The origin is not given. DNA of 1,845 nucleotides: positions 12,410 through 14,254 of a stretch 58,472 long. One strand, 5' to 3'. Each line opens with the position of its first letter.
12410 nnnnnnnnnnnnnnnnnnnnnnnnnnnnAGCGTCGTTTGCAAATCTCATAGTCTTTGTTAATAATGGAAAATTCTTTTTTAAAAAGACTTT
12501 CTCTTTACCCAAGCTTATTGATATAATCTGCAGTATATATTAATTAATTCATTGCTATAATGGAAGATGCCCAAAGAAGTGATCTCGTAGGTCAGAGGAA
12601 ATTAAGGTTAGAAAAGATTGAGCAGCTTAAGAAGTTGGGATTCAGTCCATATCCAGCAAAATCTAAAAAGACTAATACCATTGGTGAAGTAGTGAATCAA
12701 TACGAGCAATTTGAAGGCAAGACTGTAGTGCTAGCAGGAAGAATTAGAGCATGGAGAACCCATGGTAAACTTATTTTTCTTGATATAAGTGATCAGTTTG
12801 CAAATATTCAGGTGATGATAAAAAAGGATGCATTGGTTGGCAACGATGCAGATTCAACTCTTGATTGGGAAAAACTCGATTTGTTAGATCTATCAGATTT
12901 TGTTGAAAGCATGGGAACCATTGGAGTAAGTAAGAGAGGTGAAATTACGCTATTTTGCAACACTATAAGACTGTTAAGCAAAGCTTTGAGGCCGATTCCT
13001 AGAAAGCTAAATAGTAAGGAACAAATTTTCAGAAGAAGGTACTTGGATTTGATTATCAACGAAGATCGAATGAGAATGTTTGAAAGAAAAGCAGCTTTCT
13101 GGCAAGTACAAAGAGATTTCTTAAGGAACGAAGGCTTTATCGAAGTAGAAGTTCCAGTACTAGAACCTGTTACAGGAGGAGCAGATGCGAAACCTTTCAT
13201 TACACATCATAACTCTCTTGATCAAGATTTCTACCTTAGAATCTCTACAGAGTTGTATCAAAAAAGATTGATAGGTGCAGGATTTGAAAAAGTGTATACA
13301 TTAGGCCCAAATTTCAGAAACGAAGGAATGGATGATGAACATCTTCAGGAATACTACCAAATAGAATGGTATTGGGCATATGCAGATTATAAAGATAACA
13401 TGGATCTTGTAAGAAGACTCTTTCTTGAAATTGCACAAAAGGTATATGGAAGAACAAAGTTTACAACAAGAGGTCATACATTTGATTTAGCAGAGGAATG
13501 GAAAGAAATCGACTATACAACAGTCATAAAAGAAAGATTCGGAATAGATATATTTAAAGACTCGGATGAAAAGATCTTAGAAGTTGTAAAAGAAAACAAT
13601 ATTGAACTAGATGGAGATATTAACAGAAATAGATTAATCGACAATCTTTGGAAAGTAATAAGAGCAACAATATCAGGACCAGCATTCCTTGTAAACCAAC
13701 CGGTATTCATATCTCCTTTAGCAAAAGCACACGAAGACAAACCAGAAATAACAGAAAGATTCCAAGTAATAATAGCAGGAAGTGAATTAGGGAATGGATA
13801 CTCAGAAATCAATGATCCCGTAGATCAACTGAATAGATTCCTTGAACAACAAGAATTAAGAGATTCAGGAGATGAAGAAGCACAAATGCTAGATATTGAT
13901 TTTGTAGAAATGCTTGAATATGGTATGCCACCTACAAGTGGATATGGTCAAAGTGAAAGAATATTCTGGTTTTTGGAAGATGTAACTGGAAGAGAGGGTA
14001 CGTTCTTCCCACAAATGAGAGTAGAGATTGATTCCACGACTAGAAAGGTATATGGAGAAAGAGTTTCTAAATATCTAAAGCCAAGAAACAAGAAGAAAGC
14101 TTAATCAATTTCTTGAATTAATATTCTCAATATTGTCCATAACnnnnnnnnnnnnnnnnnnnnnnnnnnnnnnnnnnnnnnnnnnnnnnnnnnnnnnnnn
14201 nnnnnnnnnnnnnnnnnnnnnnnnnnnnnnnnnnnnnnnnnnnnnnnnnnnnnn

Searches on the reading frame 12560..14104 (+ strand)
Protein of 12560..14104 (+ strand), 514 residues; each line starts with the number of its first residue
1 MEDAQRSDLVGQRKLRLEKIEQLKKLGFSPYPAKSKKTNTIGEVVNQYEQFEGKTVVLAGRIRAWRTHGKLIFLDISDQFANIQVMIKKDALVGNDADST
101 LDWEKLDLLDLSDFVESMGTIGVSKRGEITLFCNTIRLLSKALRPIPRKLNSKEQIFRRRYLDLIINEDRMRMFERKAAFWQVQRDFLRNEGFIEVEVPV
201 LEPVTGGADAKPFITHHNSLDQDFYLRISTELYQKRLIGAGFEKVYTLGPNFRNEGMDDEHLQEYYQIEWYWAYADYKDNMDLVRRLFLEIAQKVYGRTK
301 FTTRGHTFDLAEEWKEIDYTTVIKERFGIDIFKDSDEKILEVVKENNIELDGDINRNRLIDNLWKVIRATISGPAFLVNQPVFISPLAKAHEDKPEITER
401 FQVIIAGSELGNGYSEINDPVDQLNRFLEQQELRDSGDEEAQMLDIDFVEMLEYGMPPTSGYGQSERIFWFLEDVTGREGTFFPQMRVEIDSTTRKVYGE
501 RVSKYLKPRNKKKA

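Call 25: search_protein_families(library=ncbifam, proteins=[window:12560-14104:+], max_evalue=0.01)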
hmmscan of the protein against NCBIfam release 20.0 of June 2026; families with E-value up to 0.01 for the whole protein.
window:12560-14104:+ (514 aa): 15 families
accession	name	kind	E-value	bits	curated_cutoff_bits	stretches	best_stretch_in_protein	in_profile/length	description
NF001756.1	PRK00484.1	subfamily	1.2e-146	489.2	468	1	12-488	3-487/488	lysine--tRNA ligase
TIGR00499.1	lysS_bact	equivalog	3.5e-130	435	427.6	1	12-487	5-493/496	lysine--tRNA ligase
NF002821.0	PRK02983.1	equivalog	2e-121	406.9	742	1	5-487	614-1099/1102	bifunctional lysylphosphatidylglycerol synthetase/lysine--tRNA ligase LysX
NF009101.0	PRK12445.1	subfamily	2.2e-94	316.8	1026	1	55-488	67-503/505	lysine--tRNA ligase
TIGR00462.1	genX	equivalog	3.5e-47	161.3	286.9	1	176-461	3-280/304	EF-P lysine aminoacylase EpmA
NF006828.0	PRK09350.1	equivalog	2.2e-39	135.6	264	1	172-462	14-297/325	elongation factor P--(R)-beta-lysine ligase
NF003483.0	PRK05159.1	equivalog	4.1e-34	118.2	353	1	49-474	13-419/438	aspartate--tRNA(Asn) ligase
TIGR00458.1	aspS_nondisc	equivalog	4.7e-34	118.1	368.4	1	49-486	8-422/428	aspartate--tRNA(Asn) ligase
TIGR00459.1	aspS_bact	equivalog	4.9e-28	97.8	373.85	1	38-330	4-284/586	aspartate--tRNA ligase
NF001750.0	PRK00476.1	equivalog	1.2e-26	93.2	443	1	36-330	4-289/590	aspartate--tRNA ligase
TIGR00457.1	asnS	equivalog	4.1e-23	81.9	342.6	1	40-487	3-450/455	asparagine--tRNA ligase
NF003037.0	PRK03932.1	equivalog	8.4e-22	77.7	414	1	40-486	5-445/451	asparagine--tRNA ligase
NF005052.0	PRK06462.1-1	equivalog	2.2e-14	53.3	368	1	165-296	40-174/353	asparagine synthetase A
NF009460.0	PRK12820.1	equivalog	1.7e-13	49.6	1379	1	157-284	157-283/723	bifunctional aspartyl-tRNA synthetase/aspartyl/glutamyl-tRNA amidotransferase subunit C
NF005054.0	PRK06462.1-4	equivalog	3.4e-08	32.9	309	1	168-334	19-196/318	asparagine synthetase A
